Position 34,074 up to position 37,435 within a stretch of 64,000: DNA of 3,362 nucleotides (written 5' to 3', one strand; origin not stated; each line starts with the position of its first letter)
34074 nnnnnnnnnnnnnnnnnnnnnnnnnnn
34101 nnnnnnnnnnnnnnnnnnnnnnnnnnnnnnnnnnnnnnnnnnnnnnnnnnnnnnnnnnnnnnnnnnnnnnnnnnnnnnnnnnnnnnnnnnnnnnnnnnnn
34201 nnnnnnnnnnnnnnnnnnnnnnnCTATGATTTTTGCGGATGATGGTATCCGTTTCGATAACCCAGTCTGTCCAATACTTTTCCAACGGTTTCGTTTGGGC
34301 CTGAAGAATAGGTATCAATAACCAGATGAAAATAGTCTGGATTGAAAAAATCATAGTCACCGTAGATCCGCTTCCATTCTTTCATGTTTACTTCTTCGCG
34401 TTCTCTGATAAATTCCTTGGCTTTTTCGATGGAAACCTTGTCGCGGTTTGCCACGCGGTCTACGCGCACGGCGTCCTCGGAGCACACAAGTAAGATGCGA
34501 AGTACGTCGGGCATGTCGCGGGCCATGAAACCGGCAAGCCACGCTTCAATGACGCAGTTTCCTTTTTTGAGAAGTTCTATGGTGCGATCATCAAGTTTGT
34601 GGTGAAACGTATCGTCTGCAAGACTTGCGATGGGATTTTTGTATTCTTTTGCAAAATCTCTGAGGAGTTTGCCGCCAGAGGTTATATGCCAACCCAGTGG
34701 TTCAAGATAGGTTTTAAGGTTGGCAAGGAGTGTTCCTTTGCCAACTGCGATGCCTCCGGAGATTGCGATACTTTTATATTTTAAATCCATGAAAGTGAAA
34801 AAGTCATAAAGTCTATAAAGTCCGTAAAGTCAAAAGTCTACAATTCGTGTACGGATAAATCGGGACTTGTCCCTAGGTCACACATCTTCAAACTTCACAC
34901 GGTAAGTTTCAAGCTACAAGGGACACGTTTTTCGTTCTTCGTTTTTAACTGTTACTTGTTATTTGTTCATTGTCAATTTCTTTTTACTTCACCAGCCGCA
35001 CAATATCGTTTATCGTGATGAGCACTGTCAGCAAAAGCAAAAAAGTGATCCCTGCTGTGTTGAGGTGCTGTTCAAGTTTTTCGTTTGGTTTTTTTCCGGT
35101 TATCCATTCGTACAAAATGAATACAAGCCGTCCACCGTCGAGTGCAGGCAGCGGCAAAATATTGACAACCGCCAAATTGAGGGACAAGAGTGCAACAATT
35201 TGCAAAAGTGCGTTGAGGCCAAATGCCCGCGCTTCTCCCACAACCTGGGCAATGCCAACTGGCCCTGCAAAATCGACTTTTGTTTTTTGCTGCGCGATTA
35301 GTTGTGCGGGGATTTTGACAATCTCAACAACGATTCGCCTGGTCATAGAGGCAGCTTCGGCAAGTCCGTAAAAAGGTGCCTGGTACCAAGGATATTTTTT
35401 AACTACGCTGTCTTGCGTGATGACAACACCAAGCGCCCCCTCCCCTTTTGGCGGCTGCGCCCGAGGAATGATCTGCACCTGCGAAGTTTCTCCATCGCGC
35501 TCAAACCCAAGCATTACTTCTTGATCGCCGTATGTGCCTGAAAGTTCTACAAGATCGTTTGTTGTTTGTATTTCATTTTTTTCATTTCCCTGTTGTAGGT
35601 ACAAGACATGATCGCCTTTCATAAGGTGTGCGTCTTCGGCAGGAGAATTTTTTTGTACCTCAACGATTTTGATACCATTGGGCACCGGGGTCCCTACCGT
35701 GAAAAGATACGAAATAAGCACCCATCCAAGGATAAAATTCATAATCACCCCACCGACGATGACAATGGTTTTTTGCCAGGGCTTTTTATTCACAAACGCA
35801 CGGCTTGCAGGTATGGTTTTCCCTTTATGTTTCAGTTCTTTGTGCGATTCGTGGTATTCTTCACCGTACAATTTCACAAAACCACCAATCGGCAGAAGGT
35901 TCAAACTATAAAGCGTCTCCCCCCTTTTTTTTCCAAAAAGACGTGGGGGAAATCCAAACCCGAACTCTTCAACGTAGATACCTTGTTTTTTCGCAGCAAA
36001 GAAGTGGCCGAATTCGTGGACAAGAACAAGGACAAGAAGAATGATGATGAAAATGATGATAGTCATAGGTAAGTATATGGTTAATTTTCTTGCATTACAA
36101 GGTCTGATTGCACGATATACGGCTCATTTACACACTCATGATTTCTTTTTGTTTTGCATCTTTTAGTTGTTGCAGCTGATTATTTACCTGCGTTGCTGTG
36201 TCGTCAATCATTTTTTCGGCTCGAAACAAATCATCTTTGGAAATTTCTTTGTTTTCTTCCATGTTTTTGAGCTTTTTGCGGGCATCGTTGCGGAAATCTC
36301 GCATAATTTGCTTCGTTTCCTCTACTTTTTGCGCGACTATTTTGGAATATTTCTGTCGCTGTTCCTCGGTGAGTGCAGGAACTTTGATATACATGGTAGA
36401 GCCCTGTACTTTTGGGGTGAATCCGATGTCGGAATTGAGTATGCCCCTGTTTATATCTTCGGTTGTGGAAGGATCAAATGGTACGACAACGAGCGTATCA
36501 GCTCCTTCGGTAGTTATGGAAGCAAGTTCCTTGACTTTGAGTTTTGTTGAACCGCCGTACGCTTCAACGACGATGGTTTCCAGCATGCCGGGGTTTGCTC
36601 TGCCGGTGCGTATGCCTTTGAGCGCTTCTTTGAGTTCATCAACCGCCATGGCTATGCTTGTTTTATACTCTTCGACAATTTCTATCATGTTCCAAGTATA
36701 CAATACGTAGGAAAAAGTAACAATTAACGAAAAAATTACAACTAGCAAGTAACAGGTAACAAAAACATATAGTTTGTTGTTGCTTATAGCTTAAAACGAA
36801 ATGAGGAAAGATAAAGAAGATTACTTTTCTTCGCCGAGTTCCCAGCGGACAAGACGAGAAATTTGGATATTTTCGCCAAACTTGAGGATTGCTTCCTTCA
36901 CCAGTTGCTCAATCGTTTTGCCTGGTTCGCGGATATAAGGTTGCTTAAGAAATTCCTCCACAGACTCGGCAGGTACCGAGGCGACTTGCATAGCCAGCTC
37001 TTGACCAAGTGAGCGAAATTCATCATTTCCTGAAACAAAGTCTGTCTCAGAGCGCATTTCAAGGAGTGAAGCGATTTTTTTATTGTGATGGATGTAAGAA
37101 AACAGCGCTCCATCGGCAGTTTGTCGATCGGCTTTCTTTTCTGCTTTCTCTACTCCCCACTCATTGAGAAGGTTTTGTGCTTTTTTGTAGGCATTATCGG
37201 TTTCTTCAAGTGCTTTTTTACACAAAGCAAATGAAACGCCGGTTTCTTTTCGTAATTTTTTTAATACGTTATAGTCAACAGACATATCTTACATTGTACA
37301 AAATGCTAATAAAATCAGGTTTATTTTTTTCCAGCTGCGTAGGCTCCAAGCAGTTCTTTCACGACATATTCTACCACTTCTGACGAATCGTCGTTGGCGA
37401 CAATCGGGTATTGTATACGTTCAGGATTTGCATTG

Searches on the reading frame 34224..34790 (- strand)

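Call 35: search_protein_families(library=pfam, proteins=[window:34224-34790:-])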
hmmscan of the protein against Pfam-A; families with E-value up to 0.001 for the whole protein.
window:34224-34790:- (188 aa): 2 families
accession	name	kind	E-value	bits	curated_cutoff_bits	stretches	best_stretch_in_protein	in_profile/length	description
PF13189.12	Cytidylate_kin2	-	2.7e-15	57.4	28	1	50-160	68-174/176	Cytidylate kinase-like family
PF13238.12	AAA_18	-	1.3e-06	29.3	29.4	1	8-124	1-119/128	AAA domain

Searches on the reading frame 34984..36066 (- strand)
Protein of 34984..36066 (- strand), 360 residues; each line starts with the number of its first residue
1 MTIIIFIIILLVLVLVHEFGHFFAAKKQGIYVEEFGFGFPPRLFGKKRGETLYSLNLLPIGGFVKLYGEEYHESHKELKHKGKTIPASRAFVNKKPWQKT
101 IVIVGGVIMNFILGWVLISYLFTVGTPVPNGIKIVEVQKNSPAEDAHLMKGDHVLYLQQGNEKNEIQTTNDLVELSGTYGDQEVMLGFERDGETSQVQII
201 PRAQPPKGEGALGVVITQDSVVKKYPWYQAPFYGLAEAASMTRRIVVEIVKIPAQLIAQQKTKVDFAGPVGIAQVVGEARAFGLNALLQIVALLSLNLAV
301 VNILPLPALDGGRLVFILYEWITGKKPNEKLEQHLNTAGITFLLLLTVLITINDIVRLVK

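Call 35: search_protein_families(library=pfam, proteins=[window:34984-36066:-])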
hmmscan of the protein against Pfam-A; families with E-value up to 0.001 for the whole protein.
window:34984-36066:- (360 aa): 3 families
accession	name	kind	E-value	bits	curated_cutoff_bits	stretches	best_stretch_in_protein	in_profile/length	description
PF02163.28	Peptidase_M50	-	4.9e-59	199.8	27.2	1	6-346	2-221/221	Peptidase family M50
PF13180.12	PDZ_2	-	7.5e-07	29.8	27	1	130-199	12-78/80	PDZ domain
PF04495.20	GRASP55_65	-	0.00036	21.3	27.7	1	129-217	42-128/138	GRASP55/65 PDZ-like domain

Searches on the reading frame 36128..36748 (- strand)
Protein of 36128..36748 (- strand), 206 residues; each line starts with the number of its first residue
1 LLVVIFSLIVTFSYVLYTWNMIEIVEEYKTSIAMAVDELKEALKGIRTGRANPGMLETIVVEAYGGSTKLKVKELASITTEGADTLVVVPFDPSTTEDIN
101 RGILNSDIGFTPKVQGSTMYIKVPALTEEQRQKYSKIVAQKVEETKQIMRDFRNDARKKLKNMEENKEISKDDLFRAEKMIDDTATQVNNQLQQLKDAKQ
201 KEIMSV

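Call 35: search_protein_families(library=pfam, proteins=[window:36128-36748:-])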
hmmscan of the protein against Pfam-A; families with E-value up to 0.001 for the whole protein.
window:36128-36748:- (206 aa): 1 family
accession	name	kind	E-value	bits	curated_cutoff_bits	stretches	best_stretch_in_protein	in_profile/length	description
PF01765.24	RRF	-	1e-46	159.2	29.7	1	39-204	1-164/164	Ribosome recycling factor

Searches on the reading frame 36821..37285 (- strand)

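Call 35: search_protein_families(library=pfam, proteins=[window:36821-37285:-])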
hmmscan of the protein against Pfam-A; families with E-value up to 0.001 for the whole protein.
window:36821-37285:- (154 aa): 2 families
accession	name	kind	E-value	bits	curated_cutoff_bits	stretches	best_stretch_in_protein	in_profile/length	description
PF00889.24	EF_TS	-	9.7e-18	64.9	27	1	72-150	1-77/204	Elongation factor TS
PF25025.1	EF-Ts_N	-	1.1e-09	38.5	33.2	1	4-42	13-52/60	Elongation factor Ts, mitochondrial, N-terminal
